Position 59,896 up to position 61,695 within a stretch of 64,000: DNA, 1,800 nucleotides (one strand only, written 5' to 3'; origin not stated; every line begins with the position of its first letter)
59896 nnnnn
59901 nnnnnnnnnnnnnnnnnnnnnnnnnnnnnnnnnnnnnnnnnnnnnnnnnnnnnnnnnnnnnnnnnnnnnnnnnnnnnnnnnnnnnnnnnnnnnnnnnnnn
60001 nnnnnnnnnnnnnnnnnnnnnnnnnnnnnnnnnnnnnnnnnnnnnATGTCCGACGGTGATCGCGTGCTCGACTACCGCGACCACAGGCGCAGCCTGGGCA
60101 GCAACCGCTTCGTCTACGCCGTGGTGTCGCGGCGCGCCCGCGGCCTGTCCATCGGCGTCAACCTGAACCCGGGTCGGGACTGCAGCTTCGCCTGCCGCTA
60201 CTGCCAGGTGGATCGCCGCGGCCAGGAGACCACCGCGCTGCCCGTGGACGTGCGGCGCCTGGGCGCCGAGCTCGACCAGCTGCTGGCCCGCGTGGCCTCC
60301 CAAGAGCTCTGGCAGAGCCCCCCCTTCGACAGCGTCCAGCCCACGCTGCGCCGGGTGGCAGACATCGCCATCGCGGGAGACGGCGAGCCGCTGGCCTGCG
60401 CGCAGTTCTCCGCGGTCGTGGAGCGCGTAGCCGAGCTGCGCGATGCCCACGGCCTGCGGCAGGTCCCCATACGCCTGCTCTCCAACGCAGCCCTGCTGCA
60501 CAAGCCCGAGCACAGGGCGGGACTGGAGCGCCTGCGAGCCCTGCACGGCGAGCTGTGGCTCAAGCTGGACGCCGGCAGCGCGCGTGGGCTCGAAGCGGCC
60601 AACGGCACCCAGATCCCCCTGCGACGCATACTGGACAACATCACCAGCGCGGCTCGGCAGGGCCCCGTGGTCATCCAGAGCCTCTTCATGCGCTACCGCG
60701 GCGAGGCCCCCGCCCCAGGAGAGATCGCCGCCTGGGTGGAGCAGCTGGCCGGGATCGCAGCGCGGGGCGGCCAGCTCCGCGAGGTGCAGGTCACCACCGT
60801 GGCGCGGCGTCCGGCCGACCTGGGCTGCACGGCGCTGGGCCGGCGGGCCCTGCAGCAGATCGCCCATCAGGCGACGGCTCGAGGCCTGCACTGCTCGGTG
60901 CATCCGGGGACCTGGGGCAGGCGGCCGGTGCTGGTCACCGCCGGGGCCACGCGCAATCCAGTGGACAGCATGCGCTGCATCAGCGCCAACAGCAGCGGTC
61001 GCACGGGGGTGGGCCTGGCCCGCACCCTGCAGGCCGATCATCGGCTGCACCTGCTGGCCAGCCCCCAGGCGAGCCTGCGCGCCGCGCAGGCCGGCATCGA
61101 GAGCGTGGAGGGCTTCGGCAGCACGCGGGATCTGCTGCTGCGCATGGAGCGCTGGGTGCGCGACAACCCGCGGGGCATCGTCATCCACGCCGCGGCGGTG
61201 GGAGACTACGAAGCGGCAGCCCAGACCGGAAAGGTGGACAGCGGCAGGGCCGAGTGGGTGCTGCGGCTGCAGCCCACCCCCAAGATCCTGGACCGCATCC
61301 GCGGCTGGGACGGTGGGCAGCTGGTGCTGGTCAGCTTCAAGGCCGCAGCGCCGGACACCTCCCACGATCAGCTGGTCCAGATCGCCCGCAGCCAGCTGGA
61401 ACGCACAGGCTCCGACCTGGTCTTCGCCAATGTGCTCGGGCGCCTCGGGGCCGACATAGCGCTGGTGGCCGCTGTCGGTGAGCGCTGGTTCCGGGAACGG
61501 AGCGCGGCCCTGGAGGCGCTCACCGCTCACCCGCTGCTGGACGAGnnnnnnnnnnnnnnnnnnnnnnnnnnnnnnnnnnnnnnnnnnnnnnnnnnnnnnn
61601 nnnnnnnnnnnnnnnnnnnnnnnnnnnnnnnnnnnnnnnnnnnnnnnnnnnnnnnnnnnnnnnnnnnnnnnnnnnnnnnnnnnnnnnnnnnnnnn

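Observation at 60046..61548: Radical SAM enzyme fused to a CoaB-like (DFP) domain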

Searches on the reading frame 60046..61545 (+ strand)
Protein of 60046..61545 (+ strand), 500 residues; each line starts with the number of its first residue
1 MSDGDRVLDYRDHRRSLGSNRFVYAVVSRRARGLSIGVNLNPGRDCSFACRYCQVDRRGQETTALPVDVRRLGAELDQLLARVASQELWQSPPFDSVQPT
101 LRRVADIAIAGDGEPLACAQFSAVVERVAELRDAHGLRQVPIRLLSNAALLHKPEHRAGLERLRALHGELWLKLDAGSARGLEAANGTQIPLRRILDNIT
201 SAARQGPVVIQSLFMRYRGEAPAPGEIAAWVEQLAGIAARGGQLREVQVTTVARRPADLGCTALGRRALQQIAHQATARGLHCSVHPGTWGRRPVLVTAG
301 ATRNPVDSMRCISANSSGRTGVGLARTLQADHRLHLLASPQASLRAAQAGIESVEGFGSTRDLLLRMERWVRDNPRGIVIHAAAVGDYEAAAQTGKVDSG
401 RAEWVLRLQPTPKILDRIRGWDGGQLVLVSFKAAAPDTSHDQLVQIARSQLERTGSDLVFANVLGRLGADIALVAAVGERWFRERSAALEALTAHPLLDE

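Call 3: search_protein_families(library=pfam, proteins=[window:60046-61545:+], max_evalue=1)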
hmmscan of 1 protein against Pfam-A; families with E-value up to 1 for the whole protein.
window:60046-61545:+ (500 aa): 2 families
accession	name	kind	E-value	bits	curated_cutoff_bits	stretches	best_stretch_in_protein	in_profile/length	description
PF04127.22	DFP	-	1.1e-27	97.5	22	1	293-466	4-171/186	DNA/pantothenate metabolism flavoprotein C-terminal domain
PF04055.27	Radical_SAM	-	7.5e-06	26.6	29.5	1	41-212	2-148/166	Radical SAM superfamily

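Call 4: search_protein_families(library=ncbifam, proteins=[window:60046-61545:+], max_evalue=1)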
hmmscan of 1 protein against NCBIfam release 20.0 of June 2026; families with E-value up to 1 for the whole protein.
window:60046-61545:+ (500 aa): 7 families
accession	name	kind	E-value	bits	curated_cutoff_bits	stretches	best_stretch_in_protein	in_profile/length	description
NF005231.0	PRK06732.1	equivalog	5.8e-22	78.6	265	2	295-394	3-100/229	phosphopantothenate--cysteine ligase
TIGR00521.1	coaBC_dfp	equivalog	2.1e-20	73.1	219.7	1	293-466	187-353/392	bifunctional phosphopantothenoylcysteine decarboxylase/phosphopantothenate--cysteine ligase CoaBC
TIGR02114.1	coaB_strep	equivalog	1.6e-18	67.3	217.2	2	295-391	3-97/228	phosphopantothenate--cysteine ligase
NF007199.0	PRK09620.1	equivalog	1.2e-06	28.1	248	1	295-463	6-182/229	hypothetical protein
NF038135.1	rSAM_Rv2578c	equivalog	0.074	12.1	430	1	37-60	61-84/317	Rv2578c family radical SAM protein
TIGR04013.1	B12_SAM_MJ_1487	hypoth_equivalog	0.14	11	251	1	43-57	157-171/382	TIGR04013 family B12-binding domain/radical SAM domain-containing protein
NF038283.1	viperin_w_prok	equivalog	0.17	11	180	1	38-129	4-80/281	viperin family antiviral radical SAM protein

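Call 5: find_homologous_proteins(query=window:60046-61545:+)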
Query window:60046-61545:+ (500 aa): 2602 proteins with E <= 0.001 among 8000 candidates; the best 120 are listed.
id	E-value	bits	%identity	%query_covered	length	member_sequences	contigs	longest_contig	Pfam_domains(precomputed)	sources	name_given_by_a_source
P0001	4.6e-197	674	63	100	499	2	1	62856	PF04127.23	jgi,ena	-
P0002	1.6e-195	669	63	99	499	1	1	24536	PF04127.23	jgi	jgi:wyosine [tRNA(Phe)-imidazoG37] synthetase (radical SAM superfamily)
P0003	4.7e-194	664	62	100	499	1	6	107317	PF04127.23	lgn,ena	-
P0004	2.8e-193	661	64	100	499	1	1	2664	PF04127.23,PF04055.28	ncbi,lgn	-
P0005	1.1e-192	660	63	100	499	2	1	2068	PF04127.23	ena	-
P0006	4.4e-191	654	63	100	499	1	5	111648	PF04127.23,PF04055.28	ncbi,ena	-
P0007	4.5e-191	654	62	100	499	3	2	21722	PF04127.23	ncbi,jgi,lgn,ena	-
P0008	7.6e-191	653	63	100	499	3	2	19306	PF04127.23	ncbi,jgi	jgi:wyosine [tRNA(Phe)-imidazoG37] synthetase (radical SAM superfamily)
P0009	1.1e-190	653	62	100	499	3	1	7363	PF04127.23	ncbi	-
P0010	1.1e-188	646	62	100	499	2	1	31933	PF04127.23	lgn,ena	-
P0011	7.5e-188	644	62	100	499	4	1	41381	PF04127.23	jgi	jgi:hypothetical protein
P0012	2.1e-187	642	61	100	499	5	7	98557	PF04127.23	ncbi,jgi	jgi:wyosine [tRNA(Phe)-imidazoG37] synthetase (radical SAM superfamily)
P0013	1.3e-185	636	62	100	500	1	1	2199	PF04127.23,PF04055.28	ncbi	-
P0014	4.2e-185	634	61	100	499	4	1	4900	PF04127.23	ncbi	-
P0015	1.0e-177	610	62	99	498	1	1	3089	PF04127.23,PF04055.28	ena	-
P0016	4.6e-85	305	71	42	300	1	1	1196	PF04127.23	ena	-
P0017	1.6e-83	300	52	57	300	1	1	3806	PF04055.28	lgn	-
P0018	4.4e-83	298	52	57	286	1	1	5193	PF04055.28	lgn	-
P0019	8.3e-83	297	52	57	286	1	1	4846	PF04055.28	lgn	-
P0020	1.1e-82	297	53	57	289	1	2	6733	PF04055.28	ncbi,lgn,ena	-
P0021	4.7e-82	295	53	57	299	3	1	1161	PF04055.28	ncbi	-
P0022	6.2e-82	294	52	57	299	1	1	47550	PF04055.28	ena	-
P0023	1.3e-81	293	53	52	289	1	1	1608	PF04055.28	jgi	jgi:wyosine [tRNA(Phe)-imidazoG37] synthetase (radical SAM superfamily)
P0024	2.4e-81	292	51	58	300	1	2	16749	PF04055.28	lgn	-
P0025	4.1e-81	292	52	57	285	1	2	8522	PF04055.28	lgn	-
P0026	5.0e-81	291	51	57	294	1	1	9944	PF04055.28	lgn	-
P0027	6.0e-81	291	53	57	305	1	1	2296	PF04055.28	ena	-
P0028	7.5e-81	291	51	57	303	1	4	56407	PF04055.28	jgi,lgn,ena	-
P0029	2.2e-80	289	57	56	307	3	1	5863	PF04055.28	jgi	jgi:wyosine [tRNA(Phe)-imidazoG37] synthetase (radical SAM superfamily)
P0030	2.8e-80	289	50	58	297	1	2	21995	PF04055.28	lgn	-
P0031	3.2e-80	289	52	56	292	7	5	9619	PF04055.28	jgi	jgi:pyruvate-formate lyase-activating enzyme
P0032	3.6e-80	288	52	57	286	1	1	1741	PF04055.28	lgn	-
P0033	4.3e-80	288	51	56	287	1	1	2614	PF04055.28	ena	-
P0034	5.2e-80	288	51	56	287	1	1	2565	PF04055.28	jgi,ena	-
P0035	6.4e-80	288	52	57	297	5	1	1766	PF04055.28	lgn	-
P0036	1.0e-79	287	56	51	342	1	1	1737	PF04055.28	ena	-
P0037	1.1e-79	287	54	56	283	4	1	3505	PF04055.28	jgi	jgi:pyruvate-formate lyase-activating enzyme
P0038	2.4e-79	286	51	58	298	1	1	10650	PF04055.28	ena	-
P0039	2.6e-79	286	52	57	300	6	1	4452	PF04055.28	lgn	-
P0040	3.9e-79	285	50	56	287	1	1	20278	PF04055.28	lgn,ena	-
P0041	5.3e-79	285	52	57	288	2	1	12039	PF04055.28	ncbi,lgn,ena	-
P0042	6.6e-79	284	53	56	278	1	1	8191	PF04055.28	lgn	-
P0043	6.8e-79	284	50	57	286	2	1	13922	PF04055.28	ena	-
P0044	7.2e-79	284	52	53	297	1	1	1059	PF04055.28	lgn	-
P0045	8.0e-79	284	49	57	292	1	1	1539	PF04055.28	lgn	-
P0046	8.9e-79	284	52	56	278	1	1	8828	PF04055.28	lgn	-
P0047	9.0e-79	284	54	56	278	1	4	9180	PF04055.28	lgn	-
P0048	9.6e-79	284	51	56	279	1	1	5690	PF04055.28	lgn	-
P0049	1.1e-78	284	53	57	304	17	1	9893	PF04055.28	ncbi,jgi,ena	jgi:wyosine [tRNA(Phe)-imidazoG37] synthetase (radical SAM superfamily)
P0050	1.3e-78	283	53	57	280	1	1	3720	PF04055.28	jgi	jgi:wyosine [tRNA(Phe)-imidazoG37] synthetase (radical SAM superfamily)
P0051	1.7e-78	283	51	56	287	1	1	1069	PF04055.28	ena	-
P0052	2.0e-78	283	53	57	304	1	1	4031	PF04055.28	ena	-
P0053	2.6e-78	282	54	56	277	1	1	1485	PF04055.28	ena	-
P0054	3.3e-78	282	52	56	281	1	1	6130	PF04055.28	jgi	jgi:wyosine [tRNA(Phe)-imidazoG37] synthetase (radical SAM superfamily)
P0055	3.5e-78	282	52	56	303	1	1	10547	PF04055.28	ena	-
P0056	5.4e-78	281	53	56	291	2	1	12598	PF04055.28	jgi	jgi:wyosine [tRNA(Phe)-imidazoG37] synthetase (radical SAM superfamily)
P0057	7.4e-78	281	52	56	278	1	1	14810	PF04055.28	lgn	-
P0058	2.3e-77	279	51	56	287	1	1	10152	PF04055.28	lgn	-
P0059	2.8e-77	279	51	58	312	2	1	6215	PF04055.28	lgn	-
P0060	3.1e-77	279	53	56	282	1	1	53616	PF04055.28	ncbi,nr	ncbi:MAG: radical SAM protein [Acidobacteria bacterium]|nr:radical SAM protein [Acidobacteriota bact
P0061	3.1e-77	279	55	52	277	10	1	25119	PF04055.28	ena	-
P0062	3.6e-77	279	53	56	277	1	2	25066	PF04055.28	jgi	jgi:wyosine [tRNA(Phe)-imidazoG37] synthetase (radical SAM superfamily)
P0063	4.8e-77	278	53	56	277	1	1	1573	PF04055.28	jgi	jgi:wyosine [tRNA(Phe)-imidazoG37] synthetase (radical SAM superfamily)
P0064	4.9e-77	278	53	57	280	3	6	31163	PF04055.28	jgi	jgi:wyosine [tRNA(Phe)-imidazoG37] synthetase (radical SAM superfamily)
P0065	5.4e-77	278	51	57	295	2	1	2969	PF04055.28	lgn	-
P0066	5.5e-77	278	52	56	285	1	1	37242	PF04055.28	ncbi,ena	-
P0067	8.6e-77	277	53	56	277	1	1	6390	PF04055.28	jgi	jgi:wyosine [tRNA(Phe)-imidazoG37] synthetase (radical SAM superfamily)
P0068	8.6e-77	277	53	56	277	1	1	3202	PF04055.28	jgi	jgi:wyosine [tRNA(Phe)-imidazoG37] synthetase (radical SAM superfamily)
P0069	1.4e-76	277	53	56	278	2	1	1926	PF04055.28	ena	-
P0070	1.5e-76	277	51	54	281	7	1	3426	PF04055.28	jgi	jgi:wyosine [tRNA(Phe)-imidazoG37] synthetase (radical SAM superfamily)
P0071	1.6e-76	276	53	52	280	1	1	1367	PF04055.28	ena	-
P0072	1.8e-76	276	54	52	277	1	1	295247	PF04055.28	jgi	jgi:wyosine [tRNA(Phe)-imidazoG37] synthetase (radical SAM superfamily)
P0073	2.2e-76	276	54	54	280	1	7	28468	PF04055.28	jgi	jgi:pyruvate-formate lyase-activating enzyme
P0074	2.6e-76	276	50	57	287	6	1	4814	PF04055.28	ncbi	-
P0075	2.8e-76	276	52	56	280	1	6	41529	PF04055.28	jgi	jgi:wyosine [tRNA(Phe)-imidazoG37] synthetase (radical SAM superfamily)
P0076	3.1e-76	276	54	53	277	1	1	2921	PF04055.28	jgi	jgi:wyosine [tRNA(Phe)-imidazoG37] synthetase (radical SAM superfamily)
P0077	3.3e-76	275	53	56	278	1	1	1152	PF04055.28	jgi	-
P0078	3.4e-76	275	53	56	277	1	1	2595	PF04055.28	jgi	jgi:wyosine [tRNA(Phe)-imidazoG37] synthetase (radical SAM superfamily)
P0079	3.7e-76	275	49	57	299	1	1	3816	PF04055.28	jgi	jgi:wyosine [tRNA(Phe)-imidazoG37] synthetase (radical SAM superfamily)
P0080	4.1e-76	275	53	56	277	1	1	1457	PF04055.28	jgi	jgi:wyosine [tRNA(Phe)-imidazoG37] synthetase (radical SAM superfamily)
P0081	4.5e-76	275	50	57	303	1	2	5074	PF04055.28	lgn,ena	-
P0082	4.7e-76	275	51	57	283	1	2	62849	PF04055.28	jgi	jgi:pyruvate-formate lyase-activating enzyme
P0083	4.8e-76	275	51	56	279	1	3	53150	PF04055.28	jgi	jgi:wyosine [tRNA(Phe)-imidazoG37] synthetase (radical SAM superfamily)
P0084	5.0e-76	275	53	56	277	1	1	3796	PF04055.28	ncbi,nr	ncbi:MAG TPA: radical SAM protein [Vicinamibacteria bacterium]|nr:radical SAM protein [Vicinamibacte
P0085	5.6e-76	275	52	53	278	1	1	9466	PF04055.28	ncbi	-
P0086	7.1e-76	274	51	54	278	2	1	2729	PF04055.28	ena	-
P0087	8.3e-76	274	53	56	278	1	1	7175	PF04055.28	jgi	jgi:wyosine [tRNA(Phe)-imidazoG37] synthetase (radical SAM superfamily)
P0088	8.4e-76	274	49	56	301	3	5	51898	PF04055.28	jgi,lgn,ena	-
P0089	8.7e-76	274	51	56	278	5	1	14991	PF04055.28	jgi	jgi:wyosine [tRNA(Phe)-imidazoG37] synthetase (radical SAM superfamily)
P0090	9.5e-76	274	50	52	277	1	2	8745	PF04055.28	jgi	jgi:wyosine [tRNA(Phe)-imidazoG37] synthetase (radical SAM superfamily)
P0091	1.0e-75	274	53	56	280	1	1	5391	PF04055.28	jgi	jgi:wyosine [tRNA(Phe)-imidazoG37] synthetase (radical SAM superfamily)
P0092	1.0e-75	274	51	56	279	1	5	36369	PF04055.28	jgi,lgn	jgi:wyosine [tRNA(Phe)-imidazoG37] synthetase (radical SAM superfamily)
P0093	1.0e-75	274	51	57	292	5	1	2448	PF04055.28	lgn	-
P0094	1.1e-75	274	53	56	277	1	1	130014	PF04055.28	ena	-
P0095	1.1e-75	274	49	57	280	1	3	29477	PF04055.28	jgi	-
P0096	1.1e-75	274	52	56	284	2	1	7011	PF04055.28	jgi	jgi:wyosine [tRNA(Phe)-imidazoG37] synthetase (radical SAM superfamily)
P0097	1.3e-75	273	53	56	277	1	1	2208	PF04055.28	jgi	-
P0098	1.4e-75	273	53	56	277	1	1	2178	PF04055.28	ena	-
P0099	1.4e-75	273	52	56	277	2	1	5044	PF04055.28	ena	-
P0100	1.4e-75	273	53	56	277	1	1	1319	PF04055.28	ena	-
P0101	1.4e-75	273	53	56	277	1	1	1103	PF04055.28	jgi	-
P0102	1.4e-75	273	53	53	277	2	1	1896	PF04055.28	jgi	-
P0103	1.5e-75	273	51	56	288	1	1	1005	PF04055.28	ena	-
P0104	1.6e-75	273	52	56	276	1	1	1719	PF04055.28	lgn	-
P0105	1.6e-75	273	54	56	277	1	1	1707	PF04055.28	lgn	-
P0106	1.6e-75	273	53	56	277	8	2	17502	PF04055.28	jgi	jgi:wyosine [tRNA(Phe)-imidazoG37] synthetase (radical SAM superfamily)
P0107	1.7e-75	273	54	56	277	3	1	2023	PF04055.28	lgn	-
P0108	1.8e-75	273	54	52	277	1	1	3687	PF04055.28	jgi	-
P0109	1.8e-75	273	52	57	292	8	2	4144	PF04055.28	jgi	jgi:pyruvate-formate lyase-activating enzyme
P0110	2.0e-75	273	53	56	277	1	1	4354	PF04055.28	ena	-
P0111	2.2e-75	273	53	56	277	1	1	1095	PF04055.28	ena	-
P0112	2.4e-75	273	52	56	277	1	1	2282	PF04055.28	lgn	-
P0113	2.5e-75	273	51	56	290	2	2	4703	PF04055.28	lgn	-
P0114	2.6e-75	272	52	56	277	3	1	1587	PF04055.28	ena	-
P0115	2.7e-75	272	54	56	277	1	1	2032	PF04055.28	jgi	jgi:wyosine [tRNA(Phe)-imidazoG37] synthetase (radical SAM superfamily)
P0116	2.8e-75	272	53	56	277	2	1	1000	PF04055.28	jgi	jgi:wyosine [tRNA(Phe)-imidazoG37] synthetase (radical SAM superfamily)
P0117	2.8e-75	272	52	56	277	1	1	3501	PF04055.28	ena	-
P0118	3.0e-75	272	52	56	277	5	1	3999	PF04055.28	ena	-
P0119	3.1e-75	272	53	56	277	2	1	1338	PF04055.28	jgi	jgi:wyosine [tRNA(Phe)-imidazoG37] synthetase (radical SAM superfamily)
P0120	3.2e-75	272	53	56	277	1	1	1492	PF04055.28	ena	-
